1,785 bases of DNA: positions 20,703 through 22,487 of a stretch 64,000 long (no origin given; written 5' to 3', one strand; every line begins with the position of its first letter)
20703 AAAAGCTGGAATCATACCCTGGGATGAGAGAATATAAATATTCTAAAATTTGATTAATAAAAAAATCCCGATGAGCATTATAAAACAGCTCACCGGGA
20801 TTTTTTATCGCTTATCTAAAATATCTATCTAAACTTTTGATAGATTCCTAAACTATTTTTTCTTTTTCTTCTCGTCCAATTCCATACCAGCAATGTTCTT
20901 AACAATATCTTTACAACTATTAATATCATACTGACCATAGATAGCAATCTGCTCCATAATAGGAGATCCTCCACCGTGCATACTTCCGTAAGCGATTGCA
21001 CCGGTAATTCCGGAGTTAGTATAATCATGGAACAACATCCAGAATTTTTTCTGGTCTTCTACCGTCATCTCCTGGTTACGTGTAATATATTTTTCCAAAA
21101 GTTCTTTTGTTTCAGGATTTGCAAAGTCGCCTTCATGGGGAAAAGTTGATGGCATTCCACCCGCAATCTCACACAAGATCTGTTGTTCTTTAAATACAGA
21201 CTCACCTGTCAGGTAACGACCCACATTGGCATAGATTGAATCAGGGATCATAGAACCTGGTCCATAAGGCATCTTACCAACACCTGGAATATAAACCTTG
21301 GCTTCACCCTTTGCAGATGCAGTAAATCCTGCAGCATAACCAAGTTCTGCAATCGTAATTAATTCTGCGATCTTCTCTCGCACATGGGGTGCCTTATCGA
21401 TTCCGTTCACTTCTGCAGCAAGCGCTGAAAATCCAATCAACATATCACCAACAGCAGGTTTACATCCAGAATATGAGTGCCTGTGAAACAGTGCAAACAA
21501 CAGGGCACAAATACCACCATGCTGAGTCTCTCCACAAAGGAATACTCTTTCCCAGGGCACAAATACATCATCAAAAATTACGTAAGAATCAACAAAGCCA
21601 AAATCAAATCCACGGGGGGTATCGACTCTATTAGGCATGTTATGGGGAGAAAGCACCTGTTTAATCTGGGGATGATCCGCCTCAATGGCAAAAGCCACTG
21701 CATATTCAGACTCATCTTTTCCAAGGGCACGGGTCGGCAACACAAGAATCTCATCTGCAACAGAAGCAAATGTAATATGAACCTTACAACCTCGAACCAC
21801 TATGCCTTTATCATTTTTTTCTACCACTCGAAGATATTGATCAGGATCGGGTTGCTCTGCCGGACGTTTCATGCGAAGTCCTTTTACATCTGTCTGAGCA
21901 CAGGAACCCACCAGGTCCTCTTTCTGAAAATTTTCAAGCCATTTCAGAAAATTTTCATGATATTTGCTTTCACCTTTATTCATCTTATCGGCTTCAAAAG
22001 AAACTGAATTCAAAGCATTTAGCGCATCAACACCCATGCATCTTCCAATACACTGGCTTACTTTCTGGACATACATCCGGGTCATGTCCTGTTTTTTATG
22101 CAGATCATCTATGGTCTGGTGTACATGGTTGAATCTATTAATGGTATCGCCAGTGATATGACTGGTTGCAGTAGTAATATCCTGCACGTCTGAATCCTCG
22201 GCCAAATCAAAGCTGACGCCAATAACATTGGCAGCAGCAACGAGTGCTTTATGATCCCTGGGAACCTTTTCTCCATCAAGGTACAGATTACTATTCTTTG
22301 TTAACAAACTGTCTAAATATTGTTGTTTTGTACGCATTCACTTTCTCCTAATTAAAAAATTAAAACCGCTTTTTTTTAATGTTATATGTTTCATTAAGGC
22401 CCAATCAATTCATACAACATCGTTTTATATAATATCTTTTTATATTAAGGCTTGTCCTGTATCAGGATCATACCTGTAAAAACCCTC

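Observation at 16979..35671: The gene set suggests 4-hydroxyacyl-CoA catabolism by two mechanistically different routes in one regulon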

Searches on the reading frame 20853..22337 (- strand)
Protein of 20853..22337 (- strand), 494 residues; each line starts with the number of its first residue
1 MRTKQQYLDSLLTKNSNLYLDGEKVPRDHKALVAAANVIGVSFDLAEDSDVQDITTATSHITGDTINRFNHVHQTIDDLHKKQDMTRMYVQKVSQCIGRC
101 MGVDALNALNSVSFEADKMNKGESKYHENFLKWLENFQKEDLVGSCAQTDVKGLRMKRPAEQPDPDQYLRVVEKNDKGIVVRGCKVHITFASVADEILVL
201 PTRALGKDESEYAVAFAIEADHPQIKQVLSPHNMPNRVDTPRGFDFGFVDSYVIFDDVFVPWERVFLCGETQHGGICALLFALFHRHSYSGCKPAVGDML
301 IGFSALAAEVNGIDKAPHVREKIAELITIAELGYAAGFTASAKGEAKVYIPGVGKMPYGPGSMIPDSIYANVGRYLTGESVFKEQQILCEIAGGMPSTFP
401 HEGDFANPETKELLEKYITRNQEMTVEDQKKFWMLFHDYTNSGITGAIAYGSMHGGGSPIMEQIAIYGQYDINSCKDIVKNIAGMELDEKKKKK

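Call 3: search_protein_families(library=pfam, proteins=[window:20853-22337:-])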
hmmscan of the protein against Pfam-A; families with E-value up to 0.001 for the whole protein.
window:20853-22337:- (494 aa): 2 families
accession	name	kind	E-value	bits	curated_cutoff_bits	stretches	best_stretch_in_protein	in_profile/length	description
PF11794.13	HpaB_N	-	2.3e-86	290.2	35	1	3-267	1-270/270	4-hydroxyphenylacetate 3-hydroxylase N terminal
PF03241.18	HpaB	-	7.8e-55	185.6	25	1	280-484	7-202/202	4-hydroxyphenylacetate 3-hydroxylase C terminal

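Call 5: search_protein_families(library=ncbifam, proteins=[window:20853-22337:-], max_evalue=0.00001)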
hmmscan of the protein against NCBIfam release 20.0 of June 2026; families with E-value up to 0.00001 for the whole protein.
window:20853-22337:- (494 aa): 2 families
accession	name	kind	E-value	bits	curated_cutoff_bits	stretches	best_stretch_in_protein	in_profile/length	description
TIGR02309.1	HpaB-1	equivalog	5.2e-53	180.8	480.2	1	2-481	2-472/477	4-hydroxyphenylacetate 3-monooxygenase, oxygenase component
TIGR02310.1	HpaB-2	equivalog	2.7e-14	52.7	885.2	1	3-447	14-452/519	4-hydroxyphenylacetate 3-monooxygenase, oxygenase component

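Call 11: search_solved_structures(query=window:20853-22337:-, max_evalue=1e-10, show_alignments=1)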
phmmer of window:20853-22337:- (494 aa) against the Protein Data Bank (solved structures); distinct sequences matched with E-value up to 1e-10: 12.
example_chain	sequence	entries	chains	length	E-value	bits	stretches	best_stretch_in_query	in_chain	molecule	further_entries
1u8v_A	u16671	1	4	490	1.1e-87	298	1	2-485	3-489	Gamma-aminobutyrate metabolism dehydratase/isomerase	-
6vjr_A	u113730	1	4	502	2e-80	274.1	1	2-492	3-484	Vinylacetyl-CoA Delta-isomerase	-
2yyg_A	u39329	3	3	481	1.6e-38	135.9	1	2-478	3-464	4-hydroxyphenylacetate-3-hydroxylase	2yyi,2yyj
2yyk_A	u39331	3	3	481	1.3e-37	133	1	2-476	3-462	4-hydroxyphenylacetate-3-hydroxylase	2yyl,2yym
9lft_A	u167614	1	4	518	1.4e-27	99.8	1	2-480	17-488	4-Hydroxyphenylacetate-3-monooxygenase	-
4oo2_A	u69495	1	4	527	1.6e-17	66.7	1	3-446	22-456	Chlorophenol-4-monooxygenase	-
4g5e_A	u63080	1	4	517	3.3e-15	59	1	2-333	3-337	2,4,6-Trichlorophenol 4-monooxygenase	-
7dbw_C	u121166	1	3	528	2.6e-14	56.1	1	168-427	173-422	4-hydroxyphenylacetate 3-hydroxylase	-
9j9j_A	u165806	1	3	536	2.8e-14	56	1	168-427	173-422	4-nitrophenol 4-monooxygenase/4-nitrocatechol 2-monooxygenase, oxygenase component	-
3hwc_A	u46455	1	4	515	6.3e-13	51.5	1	1-341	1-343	Chlorophenol-4-monooxygenase component 2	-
6jhm_A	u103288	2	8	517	1.5e-12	50.2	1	154-332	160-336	Chlorophenol monooxygenase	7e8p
7e8q_A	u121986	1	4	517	1.5e-12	50.2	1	154-332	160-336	Chlorophenol monooxygenase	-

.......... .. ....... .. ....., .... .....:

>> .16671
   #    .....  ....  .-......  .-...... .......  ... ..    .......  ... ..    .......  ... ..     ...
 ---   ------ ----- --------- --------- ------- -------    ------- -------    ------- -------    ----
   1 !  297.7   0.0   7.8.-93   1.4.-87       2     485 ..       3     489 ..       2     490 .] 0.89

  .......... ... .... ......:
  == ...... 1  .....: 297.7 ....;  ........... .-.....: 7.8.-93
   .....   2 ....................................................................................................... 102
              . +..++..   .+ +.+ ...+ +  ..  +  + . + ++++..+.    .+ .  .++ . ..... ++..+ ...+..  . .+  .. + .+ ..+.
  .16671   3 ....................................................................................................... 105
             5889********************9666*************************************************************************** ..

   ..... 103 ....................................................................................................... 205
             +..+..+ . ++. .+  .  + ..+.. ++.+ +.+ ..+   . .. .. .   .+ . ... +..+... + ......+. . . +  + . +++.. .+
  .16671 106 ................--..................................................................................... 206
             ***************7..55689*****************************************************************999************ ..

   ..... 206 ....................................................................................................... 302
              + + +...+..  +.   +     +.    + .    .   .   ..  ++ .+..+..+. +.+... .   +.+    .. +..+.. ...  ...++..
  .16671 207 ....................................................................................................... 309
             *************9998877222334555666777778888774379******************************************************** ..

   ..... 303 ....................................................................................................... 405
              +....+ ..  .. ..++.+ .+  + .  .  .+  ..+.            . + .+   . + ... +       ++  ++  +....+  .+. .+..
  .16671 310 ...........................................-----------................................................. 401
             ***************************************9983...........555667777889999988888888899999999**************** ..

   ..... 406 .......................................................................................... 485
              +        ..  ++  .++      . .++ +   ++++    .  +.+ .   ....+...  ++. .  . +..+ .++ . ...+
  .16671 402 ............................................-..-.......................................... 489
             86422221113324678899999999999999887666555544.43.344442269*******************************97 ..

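Call 37: find_homologous_proteins(query=window:20853-22337:-, max_evalue=1e-30)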
Query window:20853-22337:- (494 aa): 3643 proteins with E <= 1e-30 among 8000 candidates; the best 120 are listed.
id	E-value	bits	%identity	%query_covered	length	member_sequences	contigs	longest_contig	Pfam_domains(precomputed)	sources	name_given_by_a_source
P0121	0.0e+0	1142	100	100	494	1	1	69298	PF03241.19,PF11794.14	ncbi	-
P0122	1.8e-281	952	82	99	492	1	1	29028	PF03241.19,PF11794.14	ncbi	-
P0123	1.6e-279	946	81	100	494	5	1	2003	PF03241.19,PF11794.14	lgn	-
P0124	7.1e-276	934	81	99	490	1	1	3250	PF03241.19,PF11794.14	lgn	-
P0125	1.2e-269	913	80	99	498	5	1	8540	PF03241.19,PF11794.14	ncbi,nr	ncbi:MAG TPA: aromatic ring hydroxylase [Desulfobacteraceae bacterium]|nr:aromatic ring hydroxylase 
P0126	2.3e-269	912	79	98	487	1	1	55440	PF03241.19,PF11794.14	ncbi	-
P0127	8.8e-260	881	77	100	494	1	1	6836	PF03241.19,PF11794.14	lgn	-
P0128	1.7e-259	880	76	100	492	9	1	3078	PF03241.19,PF11794.14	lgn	-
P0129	3.7e-258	875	77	100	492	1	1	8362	PF03241.19,PF11794.14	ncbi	-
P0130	6.8e-254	861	75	98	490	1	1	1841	PF03241.19,PF11794.14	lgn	-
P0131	5.9e-253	858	76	100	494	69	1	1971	PF03241.19,PF11794.14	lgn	-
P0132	7.9e-253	858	74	99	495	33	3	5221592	PF03241.19,PF11794.14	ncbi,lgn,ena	-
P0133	2.9e-252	856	75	100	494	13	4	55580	PF03241.19,PF11794.14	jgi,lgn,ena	jgi:aromatic ring hydroxylase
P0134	3.7e-251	852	74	99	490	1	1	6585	PF03241.19,PF11794.14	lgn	-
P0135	5.2e-251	852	75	100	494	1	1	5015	PF03241.19,PF11794.14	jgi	-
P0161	1.5e-224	764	66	99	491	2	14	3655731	PF03241.19,PF11794.14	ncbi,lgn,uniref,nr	ncbi:Vinylacetyl-CoA Delta-isomerase [Desulfarculus baarsii DSM 2075]|uniref:Vinylacetyl-CoA Delta-i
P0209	6.8e-217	739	66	99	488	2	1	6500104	PF03241.19,PF11794.14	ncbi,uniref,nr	ncbi:4-hydroxyphenylacetate 3-hydroxylase family protein [Desulfomonile tiedjei]|uniref:Aromatic rin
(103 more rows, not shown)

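Call 38: find_encoding_contigs(protein=P0132, flank=10000, max_places=2)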
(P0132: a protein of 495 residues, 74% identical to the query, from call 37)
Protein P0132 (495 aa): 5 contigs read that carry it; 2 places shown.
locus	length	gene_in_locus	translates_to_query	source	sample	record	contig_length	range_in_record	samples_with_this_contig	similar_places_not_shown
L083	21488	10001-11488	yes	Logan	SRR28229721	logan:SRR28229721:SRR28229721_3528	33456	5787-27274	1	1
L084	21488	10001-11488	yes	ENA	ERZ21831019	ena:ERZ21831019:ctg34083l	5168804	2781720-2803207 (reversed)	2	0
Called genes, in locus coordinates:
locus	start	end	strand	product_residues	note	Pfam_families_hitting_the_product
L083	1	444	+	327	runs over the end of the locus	PF02423:OCD_Mu_crystall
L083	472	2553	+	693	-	PF13549:ATP-grasp_5, PF02629:CoA_binding, PF13380:CoA_binding_2, PF13607:Succ_CoA_lig, PF19045:Ligase_CoA_2 (faint)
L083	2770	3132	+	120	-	-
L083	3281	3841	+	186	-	-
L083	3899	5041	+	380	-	PF16747:Adhesin_E (weak), PF07603:Lcl_C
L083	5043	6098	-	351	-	PF00817:IMS, PF11798:IMS_HHH, PF21704:POLH-Rev1_HhH (weak), PF21999:IMS_HHH_1, PF11799:IMS_C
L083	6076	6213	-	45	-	-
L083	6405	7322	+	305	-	PF05157:MshEN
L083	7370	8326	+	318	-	PF00849:PseudoU_synth_2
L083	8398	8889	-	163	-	PF00856:SET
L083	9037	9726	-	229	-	PF00230:MIP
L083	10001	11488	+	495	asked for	PF11794:HpaB_N, PF03241:HpaB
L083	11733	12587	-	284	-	PF00561:Abhydrolase_1, PF12146:Hydrolase_4, PF12697:Abhydrolase_6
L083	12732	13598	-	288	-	PF00561:Abhydrolase_1, PF12146:Hydrolase_4, PF12697:Abhydrolase_6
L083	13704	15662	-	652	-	PF00724:Oxidored_FMN, PF00890:FAD_binding_2 (weak), PF01134:GIDA (weak), PF01266:DAO (weak), PF07992:Pyr_redox_2, PF12831:FAD_oxidored, PF13450:NAD_binding_8, PF00070:Pyr_redox, +5 more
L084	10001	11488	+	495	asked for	PF11794:HpaB_N, PF03241:HpaB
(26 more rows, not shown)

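Call 39: find_encoding_contigs(protein=P0161, flank=10000, max_places=1)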
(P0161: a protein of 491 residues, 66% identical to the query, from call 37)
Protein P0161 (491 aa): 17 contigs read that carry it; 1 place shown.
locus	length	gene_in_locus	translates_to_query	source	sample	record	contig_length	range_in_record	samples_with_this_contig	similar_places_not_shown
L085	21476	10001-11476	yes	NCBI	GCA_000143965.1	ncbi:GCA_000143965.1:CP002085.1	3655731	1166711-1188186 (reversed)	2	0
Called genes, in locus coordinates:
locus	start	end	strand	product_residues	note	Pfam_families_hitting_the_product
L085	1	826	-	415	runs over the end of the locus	PF16930:Porin_5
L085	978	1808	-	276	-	PF12849:PBP_like_2, PF01547:SBP_bac_1, PF13531:SBP_bac_11, PF12727:PBP_like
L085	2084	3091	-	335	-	PF03576:Peptidase_S58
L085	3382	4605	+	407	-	-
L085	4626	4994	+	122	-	PF00072:Response_reg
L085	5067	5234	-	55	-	-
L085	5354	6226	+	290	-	PF00571:CBS, PF03471:CorC_HlyC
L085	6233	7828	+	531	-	PF20154:LNT_N, PF00795:CN_hydrolase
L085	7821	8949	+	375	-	PF03462:PCRF, PF00472:RF-1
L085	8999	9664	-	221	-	PF00440:TetR_N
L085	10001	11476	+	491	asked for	PF11794:HpaB_N, PF03241:HpaB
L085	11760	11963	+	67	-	-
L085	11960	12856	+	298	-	PF00535:Glycos_transf_2, PF13641:Glyco_tranf_2_3, PF13632:Glyco_trans_2_3 (faint)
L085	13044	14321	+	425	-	PF13439:Glyco_transf_4, PF13579:Glyco_trans_4_4, PF20706:GT4-conflict, PF00534:Glycos_transf_1, PF13692:Glyco_trans_1_4, PF13524:Glyco_trans_1_2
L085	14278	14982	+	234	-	PF01209:Ubie_methyltran, PF02353:CMAS (weak), PF07021:MetW, PF13489:Methyltransf_23, PF13847:Methyltransf_31, PF08241:Methyltransf_11, PF08242:Methyltransf_12, PF13649:Methyltransf_25, +1 more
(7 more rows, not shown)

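Call 40: find_encoding_contigs(protein=P0209, flank=10000, max_places=1)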
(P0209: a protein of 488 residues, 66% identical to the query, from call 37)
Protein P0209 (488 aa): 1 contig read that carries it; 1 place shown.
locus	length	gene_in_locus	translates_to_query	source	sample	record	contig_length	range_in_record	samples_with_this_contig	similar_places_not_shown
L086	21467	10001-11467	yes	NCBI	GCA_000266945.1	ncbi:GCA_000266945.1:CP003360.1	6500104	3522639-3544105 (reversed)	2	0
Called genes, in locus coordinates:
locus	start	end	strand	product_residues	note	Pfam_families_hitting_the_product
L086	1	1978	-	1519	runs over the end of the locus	PF00072:Response_reg, PF08447:PAS_3, PF00989:PAS, PF08448:PAS_4, PF13188:PAS_8, PF13426:PAS_9, PF00989:PAS, PF13188:PAS_8, +24 more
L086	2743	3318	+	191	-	PF02635:DsrE, PF13686:DrsE_2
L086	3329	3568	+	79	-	PF01206:TusA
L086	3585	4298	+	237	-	PF02665:Nitrate_red_gam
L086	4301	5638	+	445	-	PF00037:Fer4 (faint), PF12797:Fer4_2 (faint), PF12838:Fer4_7 (weak), PF13183:Fer4_8, PF13237:Fer4_10 (faint), PF13534:Fer4_17 (weak), PF02754:CCG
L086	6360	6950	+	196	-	PF00440:TetR_N, PF13977:TetR_C_6 (weak)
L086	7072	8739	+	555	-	PF00501:AMP-binding, PF13193:AMP-binding_C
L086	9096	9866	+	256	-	PF00378:ECH_1, PF16113:ECH_2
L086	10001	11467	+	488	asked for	PF11794:HpaB_N, PF03241:HpaB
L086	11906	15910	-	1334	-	PF17159:MASE3, PF13426:PAS_9, PF13185:GAF_2, PF00989:PAS, PF08447:PAS_3, PF08448:PAS_4, PF13426:PAS_9, PF00989:PAS, +10 more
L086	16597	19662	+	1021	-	-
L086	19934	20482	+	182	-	PF02357:NusG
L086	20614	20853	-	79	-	-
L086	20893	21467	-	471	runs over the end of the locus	PF00578:AhpC-TSA, PF08534:Redoxin, PF13098:Thioredoxin_2, PF13905:Thioredoxin_8 (weak)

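Call 42: find_encoding_contigs(protein=P0122, flank=10000, max_places=1)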
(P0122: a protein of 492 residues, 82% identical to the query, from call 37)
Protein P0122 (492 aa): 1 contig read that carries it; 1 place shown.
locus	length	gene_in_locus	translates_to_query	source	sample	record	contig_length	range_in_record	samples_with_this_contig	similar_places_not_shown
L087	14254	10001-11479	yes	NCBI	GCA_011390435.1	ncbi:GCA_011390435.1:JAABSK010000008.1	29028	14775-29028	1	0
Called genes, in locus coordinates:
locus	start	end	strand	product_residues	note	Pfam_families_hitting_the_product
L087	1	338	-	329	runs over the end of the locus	PF01012:ETF, PF00766:ETF_alpha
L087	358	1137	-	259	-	PF01012:ETF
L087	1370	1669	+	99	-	PF03992:ABM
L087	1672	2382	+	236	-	PF00300:His_Phos_1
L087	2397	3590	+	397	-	PF02771:Acyl-CoA_dh_N, PF02770:Acyl-CoA_dh_M, PF00441:Acyl-CoA_dh_1, PF08028:Acyl-CoA_dh_2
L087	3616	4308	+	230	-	PF00440:TetR_N, PF17932:TetR_C_24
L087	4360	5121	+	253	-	PF23441:SDR, PF00106:adh_short, PF08659:KR, PF13561:adh_short_C2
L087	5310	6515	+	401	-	PF00108:Thiolase_N, PF02803:Thiolase_C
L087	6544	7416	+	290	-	PF02737:3HCDH_N, PF03446:NAD_binding_2 (weak), PF00725:3HCDH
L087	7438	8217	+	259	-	PF00378:ECH_1, PF16113:ECH_2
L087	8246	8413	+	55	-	-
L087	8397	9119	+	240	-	PF00440:TetR_N, PF17932:TetR_C_24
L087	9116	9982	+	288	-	PF02737:3HCDH_N, PF03446:NAD_binding_2 (faint), PF00725:3HCDH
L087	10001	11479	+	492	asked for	PF11794:HpaB_N, PF03241:HpaB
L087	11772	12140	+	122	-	-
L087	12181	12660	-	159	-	PF01243:PNPOx_N, PF12900:Pyridox_ox_2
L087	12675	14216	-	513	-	PF01073:3Beta_HSD (weak), PF01370:Epimerase, PF05368:NmrA, PF13460:NAD_binding_10, PF11066:DUF2867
